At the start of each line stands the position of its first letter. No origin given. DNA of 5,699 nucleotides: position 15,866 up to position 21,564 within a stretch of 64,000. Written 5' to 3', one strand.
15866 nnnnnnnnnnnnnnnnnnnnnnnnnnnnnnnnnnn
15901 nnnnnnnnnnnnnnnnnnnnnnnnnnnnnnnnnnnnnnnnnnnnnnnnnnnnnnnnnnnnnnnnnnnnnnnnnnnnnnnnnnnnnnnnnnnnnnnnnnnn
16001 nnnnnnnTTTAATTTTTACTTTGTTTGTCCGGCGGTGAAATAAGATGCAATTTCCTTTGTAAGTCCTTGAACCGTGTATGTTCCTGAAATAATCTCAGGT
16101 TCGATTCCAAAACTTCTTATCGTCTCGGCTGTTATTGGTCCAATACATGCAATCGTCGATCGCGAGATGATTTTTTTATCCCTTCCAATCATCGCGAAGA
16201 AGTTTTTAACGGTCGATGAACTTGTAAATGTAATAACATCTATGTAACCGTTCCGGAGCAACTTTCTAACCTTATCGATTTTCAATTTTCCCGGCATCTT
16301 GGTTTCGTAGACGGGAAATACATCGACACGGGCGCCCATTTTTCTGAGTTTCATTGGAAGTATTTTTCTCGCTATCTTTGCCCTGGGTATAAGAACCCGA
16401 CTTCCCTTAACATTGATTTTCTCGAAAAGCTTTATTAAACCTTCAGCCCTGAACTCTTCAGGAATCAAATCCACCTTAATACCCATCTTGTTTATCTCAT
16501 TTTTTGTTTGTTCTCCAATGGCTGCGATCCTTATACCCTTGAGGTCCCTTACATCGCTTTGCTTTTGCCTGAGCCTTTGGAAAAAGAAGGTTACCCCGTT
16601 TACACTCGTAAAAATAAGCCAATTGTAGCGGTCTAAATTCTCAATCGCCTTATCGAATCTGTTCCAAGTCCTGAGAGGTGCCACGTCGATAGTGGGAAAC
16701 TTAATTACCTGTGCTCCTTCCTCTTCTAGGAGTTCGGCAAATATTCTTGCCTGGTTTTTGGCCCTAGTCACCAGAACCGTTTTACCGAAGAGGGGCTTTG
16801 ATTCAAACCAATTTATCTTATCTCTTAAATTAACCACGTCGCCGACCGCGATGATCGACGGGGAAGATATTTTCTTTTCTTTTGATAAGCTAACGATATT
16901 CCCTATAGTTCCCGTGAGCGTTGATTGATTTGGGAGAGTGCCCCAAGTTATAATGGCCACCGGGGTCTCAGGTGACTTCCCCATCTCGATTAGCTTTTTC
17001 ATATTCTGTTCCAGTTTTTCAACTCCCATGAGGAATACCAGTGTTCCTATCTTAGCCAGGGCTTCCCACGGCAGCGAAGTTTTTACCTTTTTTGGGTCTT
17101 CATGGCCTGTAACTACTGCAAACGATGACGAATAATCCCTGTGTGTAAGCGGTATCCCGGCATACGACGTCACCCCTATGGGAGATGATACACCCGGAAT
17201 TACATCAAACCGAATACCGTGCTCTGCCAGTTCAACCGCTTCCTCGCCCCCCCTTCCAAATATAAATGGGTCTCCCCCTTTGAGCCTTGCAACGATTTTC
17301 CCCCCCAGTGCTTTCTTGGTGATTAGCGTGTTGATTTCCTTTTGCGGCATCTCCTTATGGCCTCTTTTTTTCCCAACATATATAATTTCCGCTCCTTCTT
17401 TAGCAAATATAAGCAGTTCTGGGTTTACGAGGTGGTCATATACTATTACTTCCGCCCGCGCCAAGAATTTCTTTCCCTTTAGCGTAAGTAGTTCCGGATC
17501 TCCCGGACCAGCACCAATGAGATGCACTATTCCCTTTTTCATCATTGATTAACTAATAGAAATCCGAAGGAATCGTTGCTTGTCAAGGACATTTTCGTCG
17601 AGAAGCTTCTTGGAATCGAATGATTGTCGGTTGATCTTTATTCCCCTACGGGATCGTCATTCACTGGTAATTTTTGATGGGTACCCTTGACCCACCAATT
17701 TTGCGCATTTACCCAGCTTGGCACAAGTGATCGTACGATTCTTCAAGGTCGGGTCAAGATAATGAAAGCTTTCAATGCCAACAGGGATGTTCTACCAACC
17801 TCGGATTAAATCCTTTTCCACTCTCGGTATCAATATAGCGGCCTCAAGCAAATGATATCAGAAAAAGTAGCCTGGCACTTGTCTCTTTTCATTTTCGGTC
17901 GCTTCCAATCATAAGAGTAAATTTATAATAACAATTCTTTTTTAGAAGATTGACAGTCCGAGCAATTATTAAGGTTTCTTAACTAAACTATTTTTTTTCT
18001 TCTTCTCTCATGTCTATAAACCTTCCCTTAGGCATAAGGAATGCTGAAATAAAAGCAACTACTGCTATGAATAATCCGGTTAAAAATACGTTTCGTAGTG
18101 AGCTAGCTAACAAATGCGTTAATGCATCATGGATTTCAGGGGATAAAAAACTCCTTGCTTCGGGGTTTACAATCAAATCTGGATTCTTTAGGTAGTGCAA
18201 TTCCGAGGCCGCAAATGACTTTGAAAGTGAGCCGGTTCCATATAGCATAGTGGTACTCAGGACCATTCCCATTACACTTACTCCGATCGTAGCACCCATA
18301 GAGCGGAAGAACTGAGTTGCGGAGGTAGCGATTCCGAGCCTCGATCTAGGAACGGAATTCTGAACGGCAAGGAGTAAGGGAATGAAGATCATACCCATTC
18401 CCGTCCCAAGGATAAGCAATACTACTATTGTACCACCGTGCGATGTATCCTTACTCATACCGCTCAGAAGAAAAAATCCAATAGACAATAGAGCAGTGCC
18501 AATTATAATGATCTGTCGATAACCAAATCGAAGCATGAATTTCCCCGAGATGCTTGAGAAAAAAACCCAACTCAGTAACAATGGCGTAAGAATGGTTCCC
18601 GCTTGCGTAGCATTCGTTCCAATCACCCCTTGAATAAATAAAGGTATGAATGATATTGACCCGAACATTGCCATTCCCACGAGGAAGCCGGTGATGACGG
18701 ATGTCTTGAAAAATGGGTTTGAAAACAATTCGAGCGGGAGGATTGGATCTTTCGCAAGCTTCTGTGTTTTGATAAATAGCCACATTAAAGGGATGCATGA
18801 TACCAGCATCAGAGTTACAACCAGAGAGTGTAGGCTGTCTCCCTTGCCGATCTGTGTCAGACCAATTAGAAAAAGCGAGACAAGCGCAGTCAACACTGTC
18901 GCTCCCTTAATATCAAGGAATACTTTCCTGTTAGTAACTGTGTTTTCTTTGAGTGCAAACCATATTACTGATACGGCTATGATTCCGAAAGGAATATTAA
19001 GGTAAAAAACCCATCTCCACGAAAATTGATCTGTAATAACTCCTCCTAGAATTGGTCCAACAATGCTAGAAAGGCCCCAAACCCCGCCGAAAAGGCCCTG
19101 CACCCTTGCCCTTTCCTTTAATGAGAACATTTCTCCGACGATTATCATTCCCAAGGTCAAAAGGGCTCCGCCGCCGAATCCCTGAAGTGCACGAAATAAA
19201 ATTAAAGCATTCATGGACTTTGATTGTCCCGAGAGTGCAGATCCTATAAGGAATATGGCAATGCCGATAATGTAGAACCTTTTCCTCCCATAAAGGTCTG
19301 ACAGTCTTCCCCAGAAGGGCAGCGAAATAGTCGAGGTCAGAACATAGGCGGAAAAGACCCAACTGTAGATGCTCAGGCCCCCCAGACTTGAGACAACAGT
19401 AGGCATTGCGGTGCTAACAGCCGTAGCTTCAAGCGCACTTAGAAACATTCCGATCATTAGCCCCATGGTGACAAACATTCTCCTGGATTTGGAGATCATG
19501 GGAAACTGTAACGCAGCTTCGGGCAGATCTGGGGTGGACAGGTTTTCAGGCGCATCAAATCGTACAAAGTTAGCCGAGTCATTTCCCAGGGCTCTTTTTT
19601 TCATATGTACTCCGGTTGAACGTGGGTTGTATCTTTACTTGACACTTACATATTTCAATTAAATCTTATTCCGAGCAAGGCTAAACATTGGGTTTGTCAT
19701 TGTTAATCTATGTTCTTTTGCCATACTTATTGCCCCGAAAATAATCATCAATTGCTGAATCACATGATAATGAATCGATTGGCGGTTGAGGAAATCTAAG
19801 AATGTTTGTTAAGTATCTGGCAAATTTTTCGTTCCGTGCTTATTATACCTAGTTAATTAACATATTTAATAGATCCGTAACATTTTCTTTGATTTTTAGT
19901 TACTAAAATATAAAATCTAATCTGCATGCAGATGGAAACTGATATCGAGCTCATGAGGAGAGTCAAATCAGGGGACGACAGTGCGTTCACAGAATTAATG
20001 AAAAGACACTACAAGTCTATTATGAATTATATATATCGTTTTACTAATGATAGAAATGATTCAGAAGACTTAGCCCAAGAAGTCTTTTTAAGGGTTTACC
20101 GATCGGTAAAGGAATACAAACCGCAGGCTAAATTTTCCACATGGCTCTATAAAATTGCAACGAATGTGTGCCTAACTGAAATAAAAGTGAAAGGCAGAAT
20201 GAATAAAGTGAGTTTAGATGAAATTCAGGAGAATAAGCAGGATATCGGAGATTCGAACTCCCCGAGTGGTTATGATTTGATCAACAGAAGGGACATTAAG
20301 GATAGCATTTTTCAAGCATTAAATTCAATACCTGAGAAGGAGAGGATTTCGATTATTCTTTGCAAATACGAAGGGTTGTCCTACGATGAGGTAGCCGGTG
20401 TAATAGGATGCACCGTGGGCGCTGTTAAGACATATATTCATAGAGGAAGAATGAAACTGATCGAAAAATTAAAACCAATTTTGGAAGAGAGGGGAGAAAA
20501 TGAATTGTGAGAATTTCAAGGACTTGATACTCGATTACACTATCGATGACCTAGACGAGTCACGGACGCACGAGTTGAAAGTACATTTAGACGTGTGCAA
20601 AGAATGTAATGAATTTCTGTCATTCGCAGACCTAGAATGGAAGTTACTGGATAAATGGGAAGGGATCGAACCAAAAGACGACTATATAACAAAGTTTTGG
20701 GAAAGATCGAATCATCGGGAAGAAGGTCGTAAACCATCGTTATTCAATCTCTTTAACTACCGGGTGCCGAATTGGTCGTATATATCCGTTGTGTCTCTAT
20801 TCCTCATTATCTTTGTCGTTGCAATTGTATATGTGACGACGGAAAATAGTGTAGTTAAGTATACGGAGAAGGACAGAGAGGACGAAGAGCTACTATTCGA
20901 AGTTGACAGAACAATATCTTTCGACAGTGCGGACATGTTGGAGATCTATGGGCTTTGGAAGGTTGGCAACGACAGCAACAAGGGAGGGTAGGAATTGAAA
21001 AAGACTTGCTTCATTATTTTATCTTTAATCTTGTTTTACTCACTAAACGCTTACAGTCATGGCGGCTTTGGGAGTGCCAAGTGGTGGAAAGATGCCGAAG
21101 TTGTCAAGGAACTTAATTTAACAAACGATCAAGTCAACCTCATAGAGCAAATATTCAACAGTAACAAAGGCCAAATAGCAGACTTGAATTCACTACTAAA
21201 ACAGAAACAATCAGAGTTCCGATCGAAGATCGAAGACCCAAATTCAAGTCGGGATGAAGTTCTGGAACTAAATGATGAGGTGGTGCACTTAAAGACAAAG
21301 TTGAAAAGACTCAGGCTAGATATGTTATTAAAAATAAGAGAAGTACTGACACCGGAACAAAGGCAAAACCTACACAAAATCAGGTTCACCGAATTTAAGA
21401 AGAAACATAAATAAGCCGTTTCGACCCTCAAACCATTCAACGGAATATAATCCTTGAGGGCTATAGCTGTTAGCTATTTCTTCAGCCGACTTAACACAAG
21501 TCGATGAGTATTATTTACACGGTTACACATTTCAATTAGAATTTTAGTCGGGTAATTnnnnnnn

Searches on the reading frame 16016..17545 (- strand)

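Call 66: search_protein_families(library=pfam, proteins=[window:16016-17545:-], max_evalue=0.001)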
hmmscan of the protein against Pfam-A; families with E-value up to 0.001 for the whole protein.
window:16016-17545:- (509 aa): 2 families
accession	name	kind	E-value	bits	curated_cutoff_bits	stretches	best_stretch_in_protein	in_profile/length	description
PF02602.20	HEM4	-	1.5e-68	230.8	27.5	1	269-496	3-230/231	Uroporphyrinogen-III synthase HemD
PF00590.25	TP_methylase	-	1.9e-47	162.4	27.8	1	7-217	2-211/212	Tetrapyrrole (Corrin/Porphyrin) Methylases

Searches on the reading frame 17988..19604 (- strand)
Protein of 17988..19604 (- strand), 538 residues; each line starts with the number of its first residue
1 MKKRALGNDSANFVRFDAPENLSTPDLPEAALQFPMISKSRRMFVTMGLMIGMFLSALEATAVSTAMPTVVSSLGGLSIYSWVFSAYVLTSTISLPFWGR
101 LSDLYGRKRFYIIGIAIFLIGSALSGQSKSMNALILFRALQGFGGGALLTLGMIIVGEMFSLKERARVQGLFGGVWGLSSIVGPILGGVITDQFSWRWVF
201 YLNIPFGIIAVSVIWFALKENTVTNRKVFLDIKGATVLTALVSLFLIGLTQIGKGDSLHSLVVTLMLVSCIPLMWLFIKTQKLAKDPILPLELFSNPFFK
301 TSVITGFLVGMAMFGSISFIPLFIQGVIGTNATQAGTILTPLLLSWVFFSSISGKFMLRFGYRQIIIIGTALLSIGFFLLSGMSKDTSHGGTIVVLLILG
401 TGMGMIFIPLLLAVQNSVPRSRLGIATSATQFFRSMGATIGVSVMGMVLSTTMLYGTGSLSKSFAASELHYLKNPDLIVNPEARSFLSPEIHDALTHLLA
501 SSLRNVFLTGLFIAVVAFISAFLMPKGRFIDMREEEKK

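Call 66: search_protein_families(library=pfam, proteins=[window:17988-19604:-], max_evalue=0.001)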
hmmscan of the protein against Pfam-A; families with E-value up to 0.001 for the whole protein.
window:17988-19604:- (538 aa): 4 families
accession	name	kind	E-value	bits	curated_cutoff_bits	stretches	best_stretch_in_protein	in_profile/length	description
PF07690.21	MFS_1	-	2.2e-61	208.1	33.4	1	49-441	1-346/347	Major Facilitator Superfamily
PF00083.30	Sugar_tr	-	1.4e-11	44.4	22.3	1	78-216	46-190/452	Sugar (and other) transporter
PF06609.19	TRI12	-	7.6e-11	41.6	23.2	1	25-297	30-309/599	Fungal trichothecene efflux pump (TRI12)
PF13347.12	MFS_2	-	8.2e-05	21.8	27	1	80-190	261-376/427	MFS/sugar transport protein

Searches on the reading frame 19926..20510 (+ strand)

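Call 66: search_protein_families(library=pfam, proteins=[window:19926-20510:+], max_evalue=0.001)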
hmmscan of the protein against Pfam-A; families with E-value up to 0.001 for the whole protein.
window:19926-20510:+ (194 aa): 5 families
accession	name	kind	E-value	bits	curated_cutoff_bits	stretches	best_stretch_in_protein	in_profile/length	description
PF04542.20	Sigma70_r2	-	1.1e-18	67.2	24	1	24-91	1-70/71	Sigma-70 region 2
PF08281.18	Sigma70_r4_2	-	9.8e-16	57.6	25.7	1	127-178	3-54/54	Sigma-70, region 4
PF04545.22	Sigma70_r4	-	3.8e-08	33.2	24.1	1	131-178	1-48/50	Sigma-70, region 4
PF07638.17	Sigma70_ECF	-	4.5e-06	27.1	21.1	1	8-182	6-183/185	ECF sigma factor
PF13384.12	HTH_23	-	0.00031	20.9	24.6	1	137-173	4-40/50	Homeodomain-like domain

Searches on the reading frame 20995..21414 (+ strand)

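Call 66: search_protein_families(library=pfam, proteins=[window:20995-21414:+], max_evalue=0.001)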
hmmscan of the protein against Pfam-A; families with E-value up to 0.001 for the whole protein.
window:20995-21414:+ (139 aa): 2 families
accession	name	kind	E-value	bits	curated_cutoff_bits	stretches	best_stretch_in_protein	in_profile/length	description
PF07813.17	LTXXQ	-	3.9e-09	37.6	24.3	1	31-128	4-98/100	LTXXQ motif family protein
PF13801.11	Metal_resist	-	2.4e-05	24.9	29.2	1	40-124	40-124/125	Heavy-metal resistance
